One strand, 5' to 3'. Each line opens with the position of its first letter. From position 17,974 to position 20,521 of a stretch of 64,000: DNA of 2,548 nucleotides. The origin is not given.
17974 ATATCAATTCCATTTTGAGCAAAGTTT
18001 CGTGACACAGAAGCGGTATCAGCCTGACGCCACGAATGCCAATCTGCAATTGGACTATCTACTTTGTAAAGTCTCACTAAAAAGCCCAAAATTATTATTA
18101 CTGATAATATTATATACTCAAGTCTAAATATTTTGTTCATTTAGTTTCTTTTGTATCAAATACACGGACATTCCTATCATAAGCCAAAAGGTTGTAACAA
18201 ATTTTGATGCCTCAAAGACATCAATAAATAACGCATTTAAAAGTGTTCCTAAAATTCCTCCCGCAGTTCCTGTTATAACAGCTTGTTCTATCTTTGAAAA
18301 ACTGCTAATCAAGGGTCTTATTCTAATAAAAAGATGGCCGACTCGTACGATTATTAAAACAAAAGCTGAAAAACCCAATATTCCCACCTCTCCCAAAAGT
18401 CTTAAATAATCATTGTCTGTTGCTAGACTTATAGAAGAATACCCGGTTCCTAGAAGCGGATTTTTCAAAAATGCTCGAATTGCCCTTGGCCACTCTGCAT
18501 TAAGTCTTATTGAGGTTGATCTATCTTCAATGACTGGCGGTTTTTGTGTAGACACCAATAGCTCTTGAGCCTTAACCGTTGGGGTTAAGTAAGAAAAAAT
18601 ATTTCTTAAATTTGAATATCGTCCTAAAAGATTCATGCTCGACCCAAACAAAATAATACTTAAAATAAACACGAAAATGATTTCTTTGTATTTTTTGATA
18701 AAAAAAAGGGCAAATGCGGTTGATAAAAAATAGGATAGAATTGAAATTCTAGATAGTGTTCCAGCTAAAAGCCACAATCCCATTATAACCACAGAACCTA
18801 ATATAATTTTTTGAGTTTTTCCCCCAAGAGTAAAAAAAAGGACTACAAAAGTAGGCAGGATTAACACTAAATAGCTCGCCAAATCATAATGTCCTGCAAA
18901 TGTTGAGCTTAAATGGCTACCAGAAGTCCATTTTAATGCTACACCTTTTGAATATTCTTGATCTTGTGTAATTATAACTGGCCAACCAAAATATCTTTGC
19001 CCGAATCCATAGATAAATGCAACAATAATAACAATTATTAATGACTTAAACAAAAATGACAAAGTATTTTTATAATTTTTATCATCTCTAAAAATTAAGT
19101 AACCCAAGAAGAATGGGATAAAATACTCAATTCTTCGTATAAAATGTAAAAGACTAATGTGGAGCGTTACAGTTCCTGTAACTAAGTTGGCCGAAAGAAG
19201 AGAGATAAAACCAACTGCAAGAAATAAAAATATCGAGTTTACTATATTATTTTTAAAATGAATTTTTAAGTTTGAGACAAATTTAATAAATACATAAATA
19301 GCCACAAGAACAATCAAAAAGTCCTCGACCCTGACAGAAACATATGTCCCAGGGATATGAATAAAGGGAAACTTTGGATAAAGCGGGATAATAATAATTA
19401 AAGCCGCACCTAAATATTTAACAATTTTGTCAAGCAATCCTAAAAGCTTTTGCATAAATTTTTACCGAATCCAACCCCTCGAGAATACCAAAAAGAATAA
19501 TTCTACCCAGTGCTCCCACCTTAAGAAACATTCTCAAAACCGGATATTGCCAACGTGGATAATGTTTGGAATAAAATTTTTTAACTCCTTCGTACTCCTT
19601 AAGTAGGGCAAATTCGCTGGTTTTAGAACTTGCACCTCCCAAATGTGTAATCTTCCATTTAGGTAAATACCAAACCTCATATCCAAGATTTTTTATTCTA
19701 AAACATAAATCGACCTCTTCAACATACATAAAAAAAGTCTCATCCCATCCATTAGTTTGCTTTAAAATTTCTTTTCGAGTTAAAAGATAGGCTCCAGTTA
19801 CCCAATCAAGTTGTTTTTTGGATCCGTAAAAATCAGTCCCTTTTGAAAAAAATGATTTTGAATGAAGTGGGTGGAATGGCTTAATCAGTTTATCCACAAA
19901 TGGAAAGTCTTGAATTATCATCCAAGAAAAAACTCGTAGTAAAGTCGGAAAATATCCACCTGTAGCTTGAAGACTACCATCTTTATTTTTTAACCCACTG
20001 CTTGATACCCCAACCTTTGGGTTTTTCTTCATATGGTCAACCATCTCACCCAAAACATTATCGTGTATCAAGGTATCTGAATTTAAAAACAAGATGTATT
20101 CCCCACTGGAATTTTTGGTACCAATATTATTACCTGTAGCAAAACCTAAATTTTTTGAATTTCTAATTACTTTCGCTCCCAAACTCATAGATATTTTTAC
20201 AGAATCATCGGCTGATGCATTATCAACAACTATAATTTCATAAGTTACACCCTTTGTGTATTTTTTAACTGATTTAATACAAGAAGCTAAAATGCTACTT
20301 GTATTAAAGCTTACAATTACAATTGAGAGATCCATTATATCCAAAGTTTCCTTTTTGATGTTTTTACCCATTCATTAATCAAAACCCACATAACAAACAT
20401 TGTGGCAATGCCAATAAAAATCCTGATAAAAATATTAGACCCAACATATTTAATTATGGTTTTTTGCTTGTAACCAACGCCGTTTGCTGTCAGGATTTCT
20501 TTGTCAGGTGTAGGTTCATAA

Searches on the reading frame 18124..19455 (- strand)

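Call 77: search_protein_families(library=pfam, proteins=[window:18124-19455:-], max_evalue=0.0001)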
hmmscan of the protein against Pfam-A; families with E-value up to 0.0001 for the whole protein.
window:18124-19455:- (443 aa): 1 family
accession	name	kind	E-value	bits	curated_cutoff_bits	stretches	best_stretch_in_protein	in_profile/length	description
PF04932.20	Wzy_C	-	1.6e-11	44.7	31.7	1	223-366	3-149/149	O-Antigen ligase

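Call 79: search_protein_families(library=ncbifam, proteins=[window:18124-19455:-], max_evalue=0.00001)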
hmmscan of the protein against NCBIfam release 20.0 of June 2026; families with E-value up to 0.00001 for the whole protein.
window:18124-19455:- (443 aa): 0 families

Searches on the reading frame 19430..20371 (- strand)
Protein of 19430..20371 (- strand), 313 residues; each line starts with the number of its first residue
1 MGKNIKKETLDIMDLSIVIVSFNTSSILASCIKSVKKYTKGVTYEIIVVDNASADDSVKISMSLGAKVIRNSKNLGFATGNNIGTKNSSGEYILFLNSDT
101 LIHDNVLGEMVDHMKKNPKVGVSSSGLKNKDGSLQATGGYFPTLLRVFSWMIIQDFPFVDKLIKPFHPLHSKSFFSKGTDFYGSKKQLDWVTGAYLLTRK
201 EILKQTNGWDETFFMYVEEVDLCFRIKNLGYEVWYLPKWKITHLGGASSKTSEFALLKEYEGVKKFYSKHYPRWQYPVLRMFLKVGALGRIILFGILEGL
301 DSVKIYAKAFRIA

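Call 77: search_protein_families(library=pfam, proteins=[window:19430-20371:-], max_evalue=0.0001)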
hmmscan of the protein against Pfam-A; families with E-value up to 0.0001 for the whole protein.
window:19430-20371:- (313 aa): 5 families
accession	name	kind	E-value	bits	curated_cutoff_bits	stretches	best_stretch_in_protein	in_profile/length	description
PF00535.33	Glycos_transf_2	-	3.3e-26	92.7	23.3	1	16-141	1-130/168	Glycosyl transferase family 2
PF13641.12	Glyco_tranf_2_3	-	1.1e-12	48.9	27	1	15-250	3-218/230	Glycosyltransferase like family 2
PF13712.12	Glyco_tranf_2_5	-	1.5e-07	31.8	27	0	18-122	2-87/210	Glycosyltransferase like family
PF13632.12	Glyco_trans_2_3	-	5.2e-07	30.1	27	1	92-249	1-128/198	Glycosyl transferase family group 2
PF10111.15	Glyco_tranf_2_2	-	4.1e-06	26.9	27.3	0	39-119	26-116/276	Glycosyltransferase like family 2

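Call 79: search_protein_families(library=ncbifam, proteins=[window:19430-20371:-], max_evalue=0.00001)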
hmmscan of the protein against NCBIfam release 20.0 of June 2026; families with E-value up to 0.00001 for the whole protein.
window:19430-20371:- (313 aa): 15 families
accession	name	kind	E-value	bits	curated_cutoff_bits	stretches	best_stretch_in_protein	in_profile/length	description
TIGR03965.1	mycofact_glyco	equivalog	9.3e-22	77.5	280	2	12-122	73-186/467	mycofactocin biosynthesis glycosyltransferase MftF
TIGR04283.1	glyco_like_mftF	equivalog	6.1e-16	58.7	182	1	15-127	1-111/221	TIGR04283 family arsenosugar biosynthesis glycosyltransferase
TIGR03937.1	PgaC_IcaA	equivalog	2.6e-15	56.3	422.3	1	6-122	38-158/407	poly-beta-1,6-N-acetyl-D-glucosamine synthase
NF038302.1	EPS_HpsE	equivalog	2.6e-14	52.9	300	1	13-128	1-125/307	hormogonium polysaccharide biosynthesis glycosyltransferase HpsE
NF041875.1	EPS_EpsD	equivalog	1e-12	48.1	370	1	15-116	1-106/325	exopolysaccharide biosynthesis glycosyltransferase EpsD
NF038299.1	EPS_HpsN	equivalog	3.6e-12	45.9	425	0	193-251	167-228/317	hormogonium polysaccharide biosynthesis glycosyltransferase HpsN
TIGR03111.1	glyc2_xrt_Gpos1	hypoth_equivalog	8.9e-12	44.5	363.95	1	12-228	48-250/439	TIGR03111 family XrtG-associated glycosyltransferase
NF047683.1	TeichurnBiosyTuaG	equivalog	3.7e-11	43.1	400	1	15-118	8-115/252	teichuronic acid biosynthesis protein TuaG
TIGR01556.1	rhamnosyltran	subfamily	6.9e-11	41.9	200.55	0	42-117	20-101/281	rhamnosyltransferase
NF007482.0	PRK10073.1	equivalog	4.3e-10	39.1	423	1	13-112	6-108/334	glycosyltransferase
NF050050.1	ProtGlycPglI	equivalog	2.4e-09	37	500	1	14-135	3-128/306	GalNAc(5)-diNAcBac-PP-undecaprenol beta-1,3-glucosyltransferase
NF053739.1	GlytfEpsEBac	equivalog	6.3e-07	28.6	450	1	15-129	3-122/265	glycosyltransferase EpsE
NF010496.0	PRK13915.1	equivalog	2.1e-06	27.1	262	1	13-100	31-127/307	glucosyl-3-phosphoglycerate synthase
NF058614.1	PPMAGASynPpgS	equivalog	4.5e-06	26.2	370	1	14-116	1-103/226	polyprenyl-phospho-N-acetylgalactosaminyl synthase PpgS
TIGR04242.1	nodulat_NodC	equivalog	6.5e-06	25.3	550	1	14-127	49-168/395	chitooligosaccharide synthase NodC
